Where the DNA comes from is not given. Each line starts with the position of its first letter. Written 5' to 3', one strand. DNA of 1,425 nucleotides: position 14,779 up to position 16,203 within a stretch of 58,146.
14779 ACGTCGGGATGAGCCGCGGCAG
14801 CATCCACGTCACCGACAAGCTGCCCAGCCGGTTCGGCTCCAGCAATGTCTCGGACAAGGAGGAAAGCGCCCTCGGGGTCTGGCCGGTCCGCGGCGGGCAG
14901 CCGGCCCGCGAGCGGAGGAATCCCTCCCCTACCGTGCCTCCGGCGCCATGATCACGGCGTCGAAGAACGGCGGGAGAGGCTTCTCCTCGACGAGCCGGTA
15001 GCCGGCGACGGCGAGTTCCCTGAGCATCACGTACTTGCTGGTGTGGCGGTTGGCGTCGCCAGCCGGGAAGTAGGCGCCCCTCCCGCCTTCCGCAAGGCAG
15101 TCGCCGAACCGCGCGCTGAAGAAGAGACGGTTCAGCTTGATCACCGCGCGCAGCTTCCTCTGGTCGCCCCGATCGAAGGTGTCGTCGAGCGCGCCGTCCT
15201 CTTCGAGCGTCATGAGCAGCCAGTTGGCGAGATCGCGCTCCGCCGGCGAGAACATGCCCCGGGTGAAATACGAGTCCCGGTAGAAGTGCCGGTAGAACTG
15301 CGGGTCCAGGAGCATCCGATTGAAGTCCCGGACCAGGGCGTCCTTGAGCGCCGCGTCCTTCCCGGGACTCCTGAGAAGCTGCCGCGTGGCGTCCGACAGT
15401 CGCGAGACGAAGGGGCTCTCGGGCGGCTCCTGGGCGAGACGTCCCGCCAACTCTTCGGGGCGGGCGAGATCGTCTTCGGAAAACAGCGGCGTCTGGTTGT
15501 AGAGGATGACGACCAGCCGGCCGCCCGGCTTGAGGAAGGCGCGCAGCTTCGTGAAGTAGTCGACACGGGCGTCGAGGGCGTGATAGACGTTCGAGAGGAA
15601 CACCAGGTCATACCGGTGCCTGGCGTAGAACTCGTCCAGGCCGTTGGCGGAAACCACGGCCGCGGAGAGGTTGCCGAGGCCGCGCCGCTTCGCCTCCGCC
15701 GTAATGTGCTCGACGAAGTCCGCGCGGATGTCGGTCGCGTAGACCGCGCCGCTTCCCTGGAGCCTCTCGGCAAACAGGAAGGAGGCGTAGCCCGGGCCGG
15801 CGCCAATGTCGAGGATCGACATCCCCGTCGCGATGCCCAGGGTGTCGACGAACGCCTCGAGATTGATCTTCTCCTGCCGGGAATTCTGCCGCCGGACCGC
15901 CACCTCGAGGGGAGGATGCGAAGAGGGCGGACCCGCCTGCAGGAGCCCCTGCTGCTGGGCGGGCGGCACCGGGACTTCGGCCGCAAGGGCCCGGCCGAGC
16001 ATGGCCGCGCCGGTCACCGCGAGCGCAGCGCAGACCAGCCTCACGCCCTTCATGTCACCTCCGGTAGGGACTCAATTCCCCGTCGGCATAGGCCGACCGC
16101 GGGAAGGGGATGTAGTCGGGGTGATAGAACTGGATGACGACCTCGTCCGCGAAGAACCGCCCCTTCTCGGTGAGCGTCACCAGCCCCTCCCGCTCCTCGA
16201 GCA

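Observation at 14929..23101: ThiC-like + HemN-like radical SAM + two methyltransferases + PLP enzyme + HMGL-like synthase + EamA: candidate undescribed biosynthetic pathway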

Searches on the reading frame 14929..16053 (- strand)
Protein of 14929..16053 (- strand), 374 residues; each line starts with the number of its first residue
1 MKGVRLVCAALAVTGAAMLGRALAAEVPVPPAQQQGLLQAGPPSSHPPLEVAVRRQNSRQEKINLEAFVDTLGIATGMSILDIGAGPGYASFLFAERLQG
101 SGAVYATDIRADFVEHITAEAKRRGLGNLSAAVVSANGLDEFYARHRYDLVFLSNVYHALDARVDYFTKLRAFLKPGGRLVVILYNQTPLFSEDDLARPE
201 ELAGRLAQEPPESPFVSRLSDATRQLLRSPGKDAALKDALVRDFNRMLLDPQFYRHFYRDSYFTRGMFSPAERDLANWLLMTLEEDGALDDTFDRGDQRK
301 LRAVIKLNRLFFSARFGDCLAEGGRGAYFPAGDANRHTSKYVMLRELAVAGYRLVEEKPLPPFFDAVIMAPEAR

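Call 5: search_protein_families(library=pfam, proteins=[window:14929-16053:-], max_evalue=0.01)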
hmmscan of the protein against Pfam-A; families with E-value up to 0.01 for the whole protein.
window:14929-16053:- (374 aa): 12 families
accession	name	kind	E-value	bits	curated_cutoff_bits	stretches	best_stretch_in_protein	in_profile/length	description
PF13847.12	Methyltransf_31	-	6.1e-16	58.9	27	1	76-187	3-115/145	Methyltransferase domain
PF08242.18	Methyltransf_12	-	4.1e-13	50.3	30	1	81-180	1-98/98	Methyltransferase domain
PF13649.12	Methyltransf_25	-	5e-13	50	27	1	80-178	1-97/97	Methyltransferase domain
PF08241.18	Methyltransf_11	-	7.3e-11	43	21.2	1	81-182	1-95/95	Methyltransferase domain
PF13489.12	Methyltransf_23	-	7.5e-08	32.7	27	1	67-189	11-123/164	Methyltransferase domain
PF01135.25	PCMT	-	1.1e-07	32.3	20.3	1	67-182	64-171/210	Protein-L-isoaspartate(D-aspartate) O-methyltransferase (PCMT)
PF01209.24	Ubie_methyltran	-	1.8e-06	27.9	20.1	1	70-187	41-156/233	ubiE/COQ5 methyltransferase family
PF08003.17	Methyltransf_9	-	6.3e-06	25.8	23.8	1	76-182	115-217/315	Protein of unknown function (DUF1698)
PF05175.20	MTS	-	4.2e-05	23.7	23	1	68-189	23-145/170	Methyltransferase small domain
PF13679.12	Methyltransf_32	-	0.00077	19.9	27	1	77-134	26-87/143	Methyltransferase domain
PF06080.18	DUF938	-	0.0018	18.5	27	1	76-182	25-137/202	Protein of unknown function (DUF938)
PF01189.24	Methyltr_RsmB-F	-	0.0077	16.3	27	0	76-153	8-85/199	16S rRNA methyltransferase RsmB/F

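Call 6: search_protein_families(library=ncbifam, proteins=[window:14929-16053:-], max_evalue=0.001)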
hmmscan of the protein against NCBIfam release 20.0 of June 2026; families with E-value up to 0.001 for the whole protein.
window:14929-16053:- (374 aa): 24 families
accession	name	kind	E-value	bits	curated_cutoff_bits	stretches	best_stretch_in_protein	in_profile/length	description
NF041537.1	ArsM_AhpD_UU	exception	2.4e-09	36.4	510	1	74-183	74-181/345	arsenite methyltransferase/AhpD domain selenoprotein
NF011494.0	PRK14902.1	equivalog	1e-08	34.5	319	1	70-152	244-325/444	16S rRNA (cytosine(967)-C(5))-methyltransferase RsmB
NF043040.1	corrin_prot_MT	hypoth_equivalog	3.5e-08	33.1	180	1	75-182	40-147/216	corrinoid protein-associated methyltransferase CpaM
NF047649.1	MTase_UXPK_star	exception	3.7e-08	32.7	460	1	74-182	75-181/283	methyltransferase/UXPK-star double selenoprotein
TIGR04364.1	methyltran_FxLD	equivalog_domain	2.3e-07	30.2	320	1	70-183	76-180/394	methyltransferase, FxLD system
NF001240.0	PRK00216.1-1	equivalog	4.8e-07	29.1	378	1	69-187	56-173/251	bifunctional demethylmenaquinone methyltransferase/2-methoxy-6-polyprenyl-1,4-benzoquinol methylase UbiE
NF041536.1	ArsM_DUF2284_UU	exception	6.8e-07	28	575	1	74-183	74-181/459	arsenite methyltransferase/DUF2284 domain selenoprotein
NF010550.0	PRK13943.1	equivalog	1e-06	28.2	359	1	67-182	71-178/322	protein-L-isoaspartate O-methyltransferase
NF052510.1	methyltran_MpqE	exception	2.3e-06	27.2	335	1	70-186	40-155/234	methyl-plastoquinone biosynthesis methyltransferase MpqE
TIGR04188.1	methyltr_grsp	subfamily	3.7e-06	26.5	380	1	69-151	100-178/363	ATP-grasp peptide maturase system methyltransferase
TIGR01983.1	UbiG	equivalog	4.9e-06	26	102.95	1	66-188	49-157/228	bifunctional 2-polyprenyl-6-hydroxyphenol methylase/3-demethylubiquinol 3-O-methyltransferase UbiG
TIGR02072.1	BioC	equivalog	9.8e-06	25.5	184.95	1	69-182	27-132/244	malonyl-ACP O-methyltransferase BioC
TIGR00080.1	pimt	equivalog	1.3e-05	25.2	159.05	1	67-182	68-175/216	protein-L-isoaspartate O-methyltransferase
NF008264.0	PRK11036.1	equivalog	1.3e-05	24.8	366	1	69-191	38-156/261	tRNA uridine 5-oxyacetic acid(34) methyltransferase CmoM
NF010549.0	PRK13942.1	equivalog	1.3e-05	24.8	282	1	68-182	69-175/215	protein-L-isoaspartate O-methyltransferase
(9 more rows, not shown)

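Call 37: search_solved_structures(query=window:14929-16053:-, max_evalue=0.1, show_alignments=0)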
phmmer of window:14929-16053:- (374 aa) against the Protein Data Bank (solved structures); distinct sequences matched with E-value up to 0.1: 44.
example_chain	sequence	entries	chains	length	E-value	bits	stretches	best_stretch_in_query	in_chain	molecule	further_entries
3dh0_A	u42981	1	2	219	3.3e-09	39.6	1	56-187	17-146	SAM dependent methyltransferase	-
5thy_A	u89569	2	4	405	4.1e-07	32.7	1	54-188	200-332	CurJ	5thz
9we4_B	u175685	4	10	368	2.9e-05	26.6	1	66-184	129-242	N-methyltransferase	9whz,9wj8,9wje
9fcq_A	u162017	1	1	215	4e-05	26.1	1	72-197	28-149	SAM-dependent methyltransferase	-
7cpx_A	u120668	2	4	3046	4.4e-05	26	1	77-183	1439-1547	Lovastatin nonaketide synthase, polyketide synthase component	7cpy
5wp4_A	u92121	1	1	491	5.7e-05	25.6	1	66-190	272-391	Phosphoethanolamine N-methyltransferase 1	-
9wj7_B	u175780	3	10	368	8.9e-05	25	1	66-183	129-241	N-methyltransferase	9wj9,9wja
9fd3_A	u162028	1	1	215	0.0001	24.8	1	72-197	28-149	SAM-dependent methyltransferase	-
9fcd_A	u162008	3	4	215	0.0001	24.8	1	72-197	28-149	SAM-dependent methyltransferase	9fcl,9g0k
9fcy_A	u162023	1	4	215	0.00011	24.7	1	72-197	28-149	SAM-dependent methyltransferase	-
8zc8_A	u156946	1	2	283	0.00013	24.4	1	68-194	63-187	MitM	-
21zq_A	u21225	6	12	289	0.00014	24.3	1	68-194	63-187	MitM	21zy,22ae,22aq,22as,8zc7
9fcs_A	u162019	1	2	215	0.00021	23.8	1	72-197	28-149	SAM-dependent methyltransferase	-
7bgg_A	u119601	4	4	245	0.00031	23.2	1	79-189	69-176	heterocyclic toxin methyltransferase (Rv0560c) | 2-heptyl-1-hydroxyquinolin-4(1H)-one methyltransferase | Uncharacterized protein Rv0560c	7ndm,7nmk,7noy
9fcu_A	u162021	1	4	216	0.0004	22.8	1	72-197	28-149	SAM-dependent methyltransferase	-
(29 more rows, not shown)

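Call 55: find_homologous_proteins(query=window:14929-16053:-, max_evalue=1e-10)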
Query window:14929-16053:- (374 aa): 120 proteins with E <= 1e-10 among 8000 candidates.
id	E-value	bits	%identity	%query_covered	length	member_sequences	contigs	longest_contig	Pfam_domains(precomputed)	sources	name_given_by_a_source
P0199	3.5e-245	831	100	100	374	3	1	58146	PF13847.13,PF13489.13,PF08003.18,PF13649.13,PF01135.26,PF01209.25,PF08241.19,PF08242.19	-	-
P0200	5.7e-199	679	82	100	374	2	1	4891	PF13847.13,PF13489.13,PF13649.13,PF01135.26,PF08241.19,PF08242.19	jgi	-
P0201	1.8e-187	641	76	100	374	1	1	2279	PF13847.13,PF13489.13,PF13649.13,PF01135.26,PF08241.19,PF08242.19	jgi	jgi:SAM-dependent methyltransferase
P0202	4.5e-175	600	76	93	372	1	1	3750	PF13847.13,PF13489.13,PF13649.13,PF01135.26,PF08241.19,PF08242.19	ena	-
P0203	5.8e-175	600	73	99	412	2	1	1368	PF13847.13,PF13489.13,PF13649.13,PF01135.26,PF08241.19,PF08242.19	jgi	jgi:SAM-dependent methyltransferase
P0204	3.5e-171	587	73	93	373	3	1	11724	PF13847.13,PF13489.13,PF13649.13,PF01135.26,PF08241.19,PF08242.19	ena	-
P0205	2.5e-169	581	71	100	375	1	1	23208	PF13847.13,PF13489.13,PF08003.18,PF13649.13,PF01135.26,PF08241.19,PF08242.19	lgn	-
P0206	2.0e-166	572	70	100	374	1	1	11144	PF13847.13,PF13489.13,PF13649.13,PF01135.26,PF08241.19,PF08242.19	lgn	-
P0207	3.2e-166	571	71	100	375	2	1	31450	PF13847.13,PF13489.13,PF13649.13,PF01135.26,PF08241.19,PF08242.19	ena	-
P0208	1.3e-162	559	73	91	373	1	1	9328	PF13847.13,PF13489.13,PF13649.13,PF06080.19,PF01135.26,PF08241.19,PF08242.19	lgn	-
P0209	5.2e-161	554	72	87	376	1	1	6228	PF13847.13,PF13489.13,PF13649.13,PF01135.26,PF01209.25,PF08241.19,PF08242.19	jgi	jgi:SAM-dependent methyltransferase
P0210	2.9e-160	551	69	100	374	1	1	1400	PF13847.13,PF13489.13,PF13649.13,PF08241.19,PF08242.19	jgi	jgi:SAM-dependent methyltransferase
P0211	3.8e-160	551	68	100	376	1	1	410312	PF13847.13,PF13489.13,PF08003.18,PF13649.13,PF01135.26,PF08241.19,PF08242.19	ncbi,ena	-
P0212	3.1e-138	479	65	89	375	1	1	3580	PF13847.13,PF13489.13,PF13649.13,PF01135.26,PF08241.19,PF08242.19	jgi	-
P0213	2.8e-134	466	65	89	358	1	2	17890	PF13847.13,PF13489.13,PF13649.13,PF01135.26,PF08241.19,PF08242.19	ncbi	-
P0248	3.7e-125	436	61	89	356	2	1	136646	PF13847.13,PF13489.13,PF13649.13,PF08241.19,PF08242.19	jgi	jgi:SAM-dependent methyltransferase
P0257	5.5e-124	432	61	87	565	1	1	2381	PF13847.13,PF13489.13,PF13649.13,PF07603.18,PF01189.24,PF08241.19,PF08242.19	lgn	-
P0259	7.7e-124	432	59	90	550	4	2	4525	PF13847.13,PF13489.13,PF13649.13,PF07603.18,PF01135.26,PF08241.19,PF08242.19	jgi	-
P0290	1.3e-116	408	56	88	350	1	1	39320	PF13847.13,PF13489.13,PF13649.13,PF08241.19,PF08242.19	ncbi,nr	ncbi:MAG: class I SAM-dependent methyltransferase [Candidatus Riflebacteria bacterium]|nr:class I SA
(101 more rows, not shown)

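Call 56: find_encoding_contigs(protein=P0248, flank=10000, max_places=1)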
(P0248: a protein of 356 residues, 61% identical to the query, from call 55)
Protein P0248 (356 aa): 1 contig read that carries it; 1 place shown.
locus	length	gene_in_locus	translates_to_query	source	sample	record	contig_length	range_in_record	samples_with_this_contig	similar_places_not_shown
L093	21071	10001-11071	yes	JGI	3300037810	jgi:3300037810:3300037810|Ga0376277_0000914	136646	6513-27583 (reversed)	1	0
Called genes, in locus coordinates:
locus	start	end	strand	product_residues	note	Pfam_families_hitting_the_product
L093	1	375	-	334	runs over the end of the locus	PF18306:LDcluster4, PF03641:Lysine_decarbox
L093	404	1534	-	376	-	PF23500:DUF7133, PF07995:GSDH, PF22807:TrAA12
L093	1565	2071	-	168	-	PF00903:Glyoxalase, PF22656:At5g48480-like_N (weak)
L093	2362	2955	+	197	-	-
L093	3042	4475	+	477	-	PF04055:Radical_SAM, PF06969:HemN_C (weak)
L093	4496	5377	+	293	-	PF00892:EamA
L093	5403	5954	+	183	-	PF14512:TM1586_NiRdase (weak), PF00881:Nitroreductase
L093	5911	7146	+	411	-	PF00291:PALP (weak)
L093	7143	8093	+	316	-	PF00682:HMGL-like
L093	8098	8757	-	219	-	PF07603:Lcl_C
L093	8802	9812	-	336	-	PF07603:Lcl_C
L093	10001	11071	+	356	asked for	PF13489:Methyltransf_23 (weak), PF13847:Methyltransf_31, PF08241:Methyltransf_11, PF08242:Methyltransf_12, PF13649:Methyltransf_25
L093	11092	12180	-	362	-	PF01209:Ubie_methyltran, PF02353:CMAS (weak), PF13489:Methyltransf_23, PF08241:Methyltransf_11, PF08242:Methyltransf_12, PF13649:Methyltransf_25, PF13847:Methyltransf_31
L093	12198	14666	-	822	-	PF18565:Glyco_hydro2_C5 (faint), PF02369:Big_1, PF09134:Invasin_D3, PF02369:Big_1, PF09134:Invasin_D3 (weak), PF21579:PabTrmU54_TRAM_dom (faint)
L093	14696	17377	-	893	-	PF09699:Paired_CXXCH_1 (faint), PF13442:Cytochrome_CBB3 (faint)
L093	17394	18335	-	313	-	PF07494:Reg_prop (faint)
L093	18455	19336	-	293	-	PF00892:EamA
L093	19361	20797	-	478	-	PF04055:Radical_SAM, PF06969:HemN_C (weak)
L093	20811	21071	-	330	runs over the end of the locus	PF04055:Radical_SAM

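Call 57: find_encoding_contigs(protein=P0290, flank=10000, max_places=1)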
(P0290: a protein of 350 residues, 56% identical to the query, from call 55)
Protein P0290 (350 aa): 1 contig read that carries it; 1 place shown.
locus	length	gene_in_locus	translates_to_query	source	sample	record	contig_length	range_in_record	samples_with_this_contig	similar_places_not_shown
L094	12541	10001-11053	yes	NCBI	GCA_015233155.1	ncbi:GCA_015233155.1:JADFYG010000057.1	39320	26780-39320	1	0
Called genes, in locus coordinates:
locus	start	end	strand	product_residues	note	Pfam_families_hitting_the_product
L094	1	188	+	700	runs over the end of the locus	PF10060:DUF2298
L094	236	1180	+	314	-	PF00535:Glycos_transf_2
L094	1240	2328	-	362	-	PF13439:Glyco_transf_4, PF13579:Glyco_trans_4_4, PF00534:Glycos_transf_1, PF13692:Glyco_trans_1_4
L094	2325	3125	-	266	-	PF00535:Glycos_transf_2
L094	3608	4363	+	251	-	-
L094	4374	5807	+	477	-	PF04055:Radical_SAM, PF06969:HemN_C (weak)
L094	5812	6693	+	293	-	PF00892:EamA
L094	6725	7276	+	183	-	PF14512:TM1586_NiRdase (weak), PF00881:Nitroreductase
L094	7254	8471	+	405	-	PF00291:PALP (weak)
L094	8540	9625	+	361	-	PF13489:Methyltransf_23, PF08241:Methyltransf_11 (weak), PF08242:Methyltransf_12, PF13649:Methyltransf_25, PF13847:Methyltransf_31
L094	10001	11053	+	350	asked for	PF13489:Methyltransf_23, PF13847:Methyltransf_31, PF08241:Methyltransf_11, PF08242:Methyltransf_12, PF13649:Methyltransf_25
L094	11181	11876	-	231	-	PF01209:Ubie_methyltran, PF01135:PCMT (weak), PF02475:TRM5-TYW2_MTfase, PF05175:MTS (weak), PF13649:Methyltransf_25, PF13847:Methyltransf_31, PF08241:Methyltransf_11, PF08242:Methyltransf_12, +1 more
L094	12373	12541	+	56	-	PF07963:N_methyl (weak)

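Call 77: predict_structure(alignment_id=A5)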
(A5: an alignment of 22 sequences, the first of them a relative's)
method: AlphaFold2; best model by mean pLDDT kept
length: 374 residues; sequences in the alignment: 22
mean_pLDDT: 81.0   pTM: 0.64
mean pLDDT of the five models: 81.0, 79.1, 78.5, 76.7, 74.4
residues with pLDDT >= 90: 164; 70-90: 136; 50-70: 42; < 50: 32
segments of 3 or more residues with pLDDT < 50: 20-44, 330-334
pLDDT, mean of each block of 10 residues (from residue 1): 66 61 40 36 57 74 84 95 95 96 96 97 98 92 95 88 92 95 77 84 91 93 88 86 91 86 79 78 76 64 84 90 63 49 88 92 83 82
secondary structure, 60 per line:
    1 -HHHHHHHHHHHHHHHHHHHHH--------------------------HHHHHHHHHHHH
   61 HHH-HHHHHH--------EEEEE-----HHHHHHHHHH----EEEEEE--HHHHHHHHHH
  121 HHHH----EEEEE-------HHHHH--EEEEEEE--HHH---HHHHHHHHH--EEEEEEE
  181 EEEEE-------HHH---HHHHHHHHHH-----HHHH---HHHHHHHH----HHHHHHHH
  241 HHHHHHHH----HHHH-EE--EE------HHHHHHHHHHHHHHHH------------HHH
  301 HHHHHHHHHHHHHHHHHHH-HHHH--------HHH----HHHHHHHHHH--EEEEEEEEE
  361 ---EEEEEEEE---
elements in order: H2-22 H49-63 H65-70 E79-83 H89-98 E103-108 H111-124 E129-133 H141-145 E148-154 H163-171 E174-185 H199-208 H214-217 H221-228 H233-248 H253-256 H270-285 H298-319 H321-324 H340-349 E352-360 E364-371
